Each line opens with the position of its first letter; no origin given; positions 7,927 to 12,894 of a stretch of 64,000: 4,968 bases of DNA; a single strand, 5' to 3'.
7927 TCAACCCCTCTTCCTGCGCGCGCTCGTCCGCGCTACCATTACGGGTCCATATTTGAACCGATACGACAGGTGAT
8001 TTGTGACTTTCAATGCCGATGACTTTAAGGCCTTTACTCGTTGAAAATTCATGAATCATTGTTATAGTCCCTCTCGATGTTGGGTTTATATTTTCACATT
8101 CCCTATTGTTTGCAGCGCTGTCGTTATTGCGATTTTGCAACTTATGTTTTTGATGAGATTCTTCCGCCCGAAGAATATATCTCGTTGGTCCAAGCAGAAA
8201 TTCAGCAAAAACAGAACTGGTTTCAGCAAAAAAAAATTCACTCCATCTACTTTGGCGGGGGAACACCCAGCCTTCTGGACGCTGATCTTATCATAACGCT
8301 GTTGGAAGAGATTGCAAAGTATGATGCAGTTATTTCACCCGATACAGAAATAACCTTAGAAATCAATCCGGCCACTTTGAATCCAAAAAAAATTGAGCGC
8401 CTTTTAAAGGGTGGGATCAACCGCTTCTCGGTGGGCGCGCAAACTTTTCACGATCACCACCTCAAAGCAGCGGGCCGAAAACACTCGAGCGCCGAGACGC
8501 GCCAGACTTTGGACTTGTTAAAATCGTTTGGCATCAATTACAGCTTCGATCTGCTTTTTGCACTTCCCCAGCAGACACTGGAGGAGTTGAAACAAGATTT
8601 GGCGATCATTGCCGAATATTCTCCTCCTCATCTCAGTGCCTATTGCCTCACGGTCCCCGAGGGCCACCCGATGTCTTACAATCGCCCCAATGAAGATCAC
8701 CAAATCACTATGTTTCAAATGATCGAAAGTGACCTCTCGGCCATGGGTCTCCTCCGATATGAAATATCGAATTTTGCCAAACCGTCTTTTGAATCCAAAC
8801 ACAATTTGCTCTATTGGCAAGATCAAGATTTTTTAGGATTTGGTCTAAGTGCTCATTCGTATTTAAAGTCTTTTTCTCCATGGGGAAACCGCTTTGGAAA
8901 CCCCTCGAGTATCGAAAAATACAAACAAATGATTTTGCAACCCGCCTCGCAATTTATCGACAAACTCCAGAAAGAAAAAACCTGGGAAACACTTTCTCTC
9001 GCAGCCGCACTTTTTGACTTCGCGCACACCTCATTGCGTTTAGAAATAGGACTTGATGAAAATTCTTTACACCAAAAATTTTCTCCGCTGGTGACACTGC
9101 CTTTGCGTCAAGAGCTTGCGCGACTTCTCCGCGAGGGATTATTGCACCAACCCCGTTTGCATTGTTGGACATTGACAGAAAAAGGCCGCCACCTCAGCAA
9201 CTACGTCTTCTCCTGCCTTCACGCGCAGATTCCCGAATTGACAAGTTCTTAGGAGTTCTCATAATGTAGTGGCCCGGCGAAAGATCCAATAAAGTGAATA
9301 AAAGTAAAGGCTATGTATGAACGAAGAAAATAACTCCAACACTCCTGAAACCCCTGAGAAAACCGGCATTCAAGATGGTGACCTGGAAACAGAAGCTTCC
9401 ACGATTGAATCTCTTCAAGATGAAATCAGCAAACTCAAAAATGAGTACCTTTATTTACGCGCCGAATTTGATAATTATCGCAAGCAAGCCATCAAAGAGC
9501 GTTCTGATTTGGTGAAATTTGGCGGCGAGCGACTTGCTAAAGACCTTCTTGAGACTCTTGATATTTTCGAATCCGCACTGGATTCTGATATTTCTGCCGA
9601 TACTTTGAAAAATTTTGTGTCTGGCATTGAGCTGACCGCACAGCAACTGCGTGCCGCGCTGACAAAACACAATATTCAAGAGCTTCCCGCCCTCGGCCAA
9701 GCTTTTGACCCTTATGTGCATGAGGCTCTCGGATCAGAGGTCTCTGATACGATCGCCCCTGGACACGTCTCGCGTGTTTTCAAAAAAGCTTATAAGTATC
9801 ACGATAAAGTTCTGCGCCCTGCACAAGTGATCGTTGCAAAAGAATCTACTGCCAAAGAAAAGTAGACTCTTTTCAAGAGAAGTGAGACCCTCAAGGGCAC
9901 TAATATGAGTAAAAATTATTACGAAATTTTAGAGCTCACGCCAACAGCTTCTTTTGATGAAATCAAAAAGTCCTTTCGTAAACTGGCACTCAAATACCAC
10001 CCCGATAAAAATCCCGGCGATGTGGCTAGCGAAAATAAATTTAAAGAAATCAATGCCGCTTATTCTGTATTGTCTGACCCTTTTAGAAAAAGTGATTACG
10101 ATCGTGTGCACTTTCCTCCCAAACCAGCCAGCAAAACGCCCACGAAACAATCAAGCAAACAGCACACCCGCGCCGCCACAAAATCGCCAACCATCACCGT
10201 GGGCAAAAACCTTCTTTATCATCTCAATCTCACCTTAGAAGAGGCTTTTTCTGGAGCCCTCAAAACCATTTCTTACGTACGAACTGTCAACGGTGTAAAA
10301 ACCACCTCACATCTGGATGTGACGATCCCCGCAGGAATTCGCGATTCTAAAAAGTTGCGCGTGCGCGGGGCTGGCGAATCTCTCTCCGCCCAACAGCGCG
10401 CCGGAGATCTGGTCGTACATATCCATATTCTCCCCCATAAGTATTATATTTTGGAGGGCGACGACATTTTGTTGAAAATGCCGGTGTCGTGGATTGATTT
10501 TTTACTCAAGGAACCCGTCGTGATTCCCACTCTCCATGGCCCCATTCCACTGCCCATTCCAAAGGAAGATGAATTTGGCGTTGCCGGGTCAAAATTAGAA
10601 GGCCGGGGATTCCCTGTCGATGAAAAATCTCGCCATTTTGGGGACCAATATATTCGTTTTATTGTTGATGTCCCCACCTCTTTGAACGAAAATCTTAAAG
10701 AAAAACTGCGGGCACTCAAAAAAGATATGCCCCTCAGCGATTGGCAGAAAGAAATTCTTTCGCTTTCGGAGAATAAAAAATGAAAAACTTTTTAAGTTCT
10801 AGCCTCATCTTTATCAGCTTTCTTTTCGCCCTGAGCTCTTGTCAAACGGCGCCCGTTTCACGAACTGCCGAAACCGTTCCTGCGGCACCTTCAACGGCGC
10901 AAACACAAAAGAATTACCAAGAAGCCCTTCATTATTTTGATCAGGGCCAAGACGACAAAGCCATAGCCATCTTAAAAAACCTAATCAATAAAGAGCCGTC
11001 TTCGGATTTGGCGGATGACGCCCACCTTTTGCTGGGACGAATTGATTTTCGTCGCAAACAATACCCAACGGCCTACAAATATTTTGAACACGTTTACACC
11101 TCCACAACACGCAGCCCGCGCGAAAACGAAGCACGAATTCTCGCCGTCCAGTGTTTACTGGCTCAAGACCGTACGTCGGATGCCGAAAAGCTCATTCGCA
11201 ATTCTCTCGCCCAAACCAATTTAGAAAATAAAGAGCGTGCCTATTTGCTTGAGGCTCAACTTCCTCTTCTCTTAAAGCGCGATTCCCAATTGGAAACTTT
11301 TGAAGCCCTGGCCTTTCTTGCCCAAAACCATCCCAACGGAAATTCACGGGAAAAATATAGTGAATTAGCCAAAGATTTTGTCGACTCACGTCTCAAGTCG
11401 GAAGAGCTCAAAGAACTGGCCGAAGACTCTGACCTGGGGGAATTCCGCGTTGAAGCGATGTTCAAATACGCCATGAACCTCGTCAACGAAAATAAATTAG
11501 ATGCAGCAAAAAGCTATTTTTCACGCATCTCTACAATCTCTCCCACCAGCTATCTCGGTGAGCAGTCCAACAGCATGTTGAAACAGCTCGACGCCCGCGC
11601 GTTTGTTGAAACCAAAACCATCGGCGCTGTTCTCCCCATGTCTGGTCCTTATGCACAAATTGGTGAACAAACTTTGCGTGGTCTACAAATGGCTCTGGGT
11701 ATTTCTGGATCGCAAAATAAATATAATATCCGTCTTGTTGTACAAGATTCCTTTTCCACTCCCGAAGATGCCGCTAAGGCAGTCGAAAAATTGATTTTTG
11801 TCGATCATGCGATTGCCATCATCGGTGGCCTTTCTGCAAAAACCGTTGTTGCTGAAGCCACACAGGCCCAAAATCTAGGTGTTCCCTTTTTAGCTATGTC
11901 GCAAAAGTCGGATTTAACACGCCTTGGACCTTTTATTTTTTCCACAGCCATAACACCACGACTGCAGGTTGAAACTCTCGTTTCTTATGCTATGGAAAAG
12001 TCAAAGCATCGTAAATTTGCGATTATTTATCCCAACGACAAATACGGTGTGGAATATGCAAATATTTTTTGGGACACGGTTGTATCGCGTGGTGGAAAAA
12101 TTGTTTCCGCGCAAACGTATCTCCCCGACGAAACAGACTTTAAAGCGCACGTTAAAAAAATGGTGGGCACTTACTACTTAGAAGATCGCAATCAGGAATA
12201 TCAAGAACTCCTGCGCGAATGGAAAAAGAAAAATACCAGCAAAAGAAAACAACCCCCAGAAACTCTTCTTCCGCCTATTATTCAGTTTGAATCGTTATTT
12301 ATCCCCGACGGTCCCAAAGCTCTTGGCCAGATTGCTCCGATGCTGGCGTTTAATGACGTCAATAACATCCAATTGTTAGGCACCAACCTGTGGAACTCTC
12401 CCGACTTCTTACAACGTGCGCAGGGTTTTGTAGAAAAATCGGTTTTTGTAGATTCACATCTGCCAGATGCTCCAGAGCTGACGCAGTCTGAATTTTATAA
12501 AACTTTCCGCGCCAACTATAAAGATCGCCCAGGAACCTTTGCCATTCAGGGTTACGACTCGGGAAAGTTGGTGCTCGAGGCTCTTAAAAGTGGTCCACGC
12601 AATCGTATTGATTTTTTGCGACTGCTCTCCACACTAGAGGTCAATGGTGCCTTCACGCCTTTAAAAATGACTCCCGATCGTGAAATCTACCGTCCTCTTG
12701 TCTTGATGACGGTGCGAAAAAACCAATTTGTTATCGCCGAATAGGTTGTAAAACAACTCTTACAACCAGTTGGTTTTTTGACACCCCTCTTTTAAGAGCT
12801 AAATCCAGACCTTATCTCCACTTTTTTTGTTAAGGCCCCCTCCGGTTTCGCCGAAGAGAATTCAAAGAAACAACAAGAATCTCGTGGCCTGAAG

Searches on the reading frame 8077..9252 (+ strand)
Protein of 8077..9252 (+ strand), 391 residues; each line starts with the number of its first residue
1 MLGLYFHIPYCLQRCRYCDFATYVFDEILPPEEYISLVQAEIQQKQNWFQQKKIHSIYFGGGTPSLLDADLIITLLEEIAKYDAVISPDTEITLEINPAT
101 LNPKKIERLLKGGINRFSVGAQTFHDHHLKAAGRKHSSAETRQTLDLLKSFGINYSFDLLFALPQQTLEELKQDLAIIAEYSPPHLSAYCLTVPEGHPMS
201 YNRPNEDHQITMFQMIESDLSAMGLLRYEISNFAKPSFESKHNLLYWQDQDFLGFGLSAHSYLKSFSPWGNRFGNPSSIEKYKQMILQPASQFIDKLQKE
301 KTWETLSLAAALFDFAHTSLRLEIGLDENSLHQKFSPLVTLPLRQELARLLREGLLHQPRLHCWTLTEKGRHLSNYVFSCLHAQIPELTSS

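Call 30: search_protein_families(library=pfam, proteins=[window:8077-9252:+], max_evalue=0.00001)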
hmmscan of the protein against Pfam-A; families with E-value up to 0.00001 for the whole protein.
window:8077-9252:+ (391 aa): 1 family
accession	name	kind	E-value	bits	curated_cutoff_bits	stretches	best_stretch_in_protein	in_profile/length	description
PF04055.27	Radical_SAM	-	1.3e-27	97.4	29.5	1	6-175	2-163/166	Radical SAM superfamily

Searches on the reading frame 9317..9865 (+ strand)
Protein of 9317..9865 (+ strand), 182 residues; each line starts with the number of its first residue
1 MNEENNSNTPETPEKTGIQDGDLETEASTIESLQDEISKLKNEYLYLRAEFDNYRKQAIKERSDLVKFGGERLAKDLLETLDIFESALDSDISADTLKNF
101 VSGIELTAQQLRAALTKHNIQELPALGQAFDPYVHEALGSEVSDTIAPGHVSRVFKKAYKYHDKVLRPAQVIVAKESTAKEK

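Call 30: search_protein_families(library=pfam, proteins=[window:9317-9865:+], max_evalue=0.00001)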
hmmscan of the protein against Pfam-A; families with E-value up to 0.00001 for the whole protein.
window:9317-9865:+ (182 aa): 1 family
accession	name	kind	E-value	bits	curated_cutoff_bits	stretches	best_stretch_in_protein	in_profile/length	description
PF01025.24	GrpE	-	1.9e-48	164.7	25.8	1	20-175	10-165/165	GrpE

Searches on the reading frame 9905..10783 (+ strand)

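Call 30: search_protein_families(library=pfam, proteins=[window:9905-10783:+], max_evalue=0.00001)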
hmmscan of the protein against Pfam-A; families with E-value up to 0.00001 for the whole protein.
window:9905-10783:+ (292 aa): 2 families
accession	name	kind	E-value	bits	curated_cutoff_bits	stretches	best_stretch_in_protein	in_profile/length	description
PF01556.23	DnaJ_C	-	9.4e-32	110.6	26.6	1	105-257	3-152/152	DnaJ C terminal domain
PF00226.36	DnaJ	-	5e-26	91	27.8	1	4-66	1-63/63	DnaJ domain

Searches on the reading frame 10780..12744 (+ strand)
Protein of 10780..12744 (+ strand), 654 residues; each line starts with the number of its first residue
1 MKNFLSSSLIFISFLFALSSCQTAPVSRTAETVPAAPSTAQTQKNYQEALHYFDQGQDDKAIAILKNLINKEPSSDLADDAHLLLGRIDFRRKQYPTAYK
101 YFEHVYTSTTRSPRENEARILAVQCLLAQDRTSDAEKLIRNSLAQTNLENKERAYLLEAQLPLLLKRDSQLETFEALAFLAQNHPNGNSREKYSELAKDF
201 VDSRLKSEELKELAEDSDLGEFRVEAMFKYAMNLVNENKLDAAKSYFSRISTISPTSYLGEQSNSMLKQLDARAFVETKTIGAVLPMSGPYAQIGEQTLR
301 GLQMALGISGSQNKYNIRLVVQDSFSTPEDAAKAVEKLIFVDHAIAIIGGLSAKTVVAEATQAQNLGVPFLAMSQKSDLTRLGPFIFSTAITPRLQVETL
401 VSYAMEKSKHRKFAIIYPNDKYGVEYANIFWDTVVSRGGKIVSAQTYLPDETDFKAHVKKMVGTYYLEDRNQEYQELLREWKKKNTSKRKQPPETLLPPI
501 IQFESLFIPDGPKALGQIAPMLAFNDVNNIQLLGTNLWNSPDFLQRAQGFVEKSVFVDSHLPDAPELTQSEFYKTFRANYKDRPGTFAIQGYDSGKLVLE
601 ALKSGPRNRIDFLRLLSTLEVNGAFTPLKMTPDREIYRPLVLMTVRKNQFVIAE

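Call 30: search_protein_families(library=pfam, proteins=[window:10780-12744:+], max_evalue=0.00001)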
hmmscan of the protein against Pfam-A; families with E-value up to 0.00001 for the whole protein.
window:10780-12744:+ (654 aa): 7 families
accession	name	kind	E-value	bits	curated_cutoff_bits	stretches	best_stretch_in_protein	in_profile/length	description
PF13458.12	Peripla_BP_6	-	2.2e-37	129.9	31.7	2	280-461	3-186/343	Periplasmic binding protein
PF01094.35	ANF_receptor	-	3.9e-10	39.7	25.4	1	314-456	22-164/353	Receptor family ligand binding region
PF13174.12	TPR_6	-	1.1e-08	35.6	26.3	0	52-75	10-33/33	Tetratricopeptide repeat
PF14559.12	TPR_19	-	1.1e-07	32.5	25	0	92-160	4-67/68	Tetratricopeptide repeat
PF07719.23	TPR_2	-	6.2e-07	29.5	27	0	46-73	5-32/34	Tetratricopeptide repeat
PF13428.12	TPR_14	-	8.5e-07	29.5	23.5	0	49-77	8-36/44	Tetratricopeptide repeat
PF12895.13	ANAPC3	-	6.6e-06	26.8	27.2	0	54-140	1-80/82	Anaphase-promoting complex, cyclosome, subunit 3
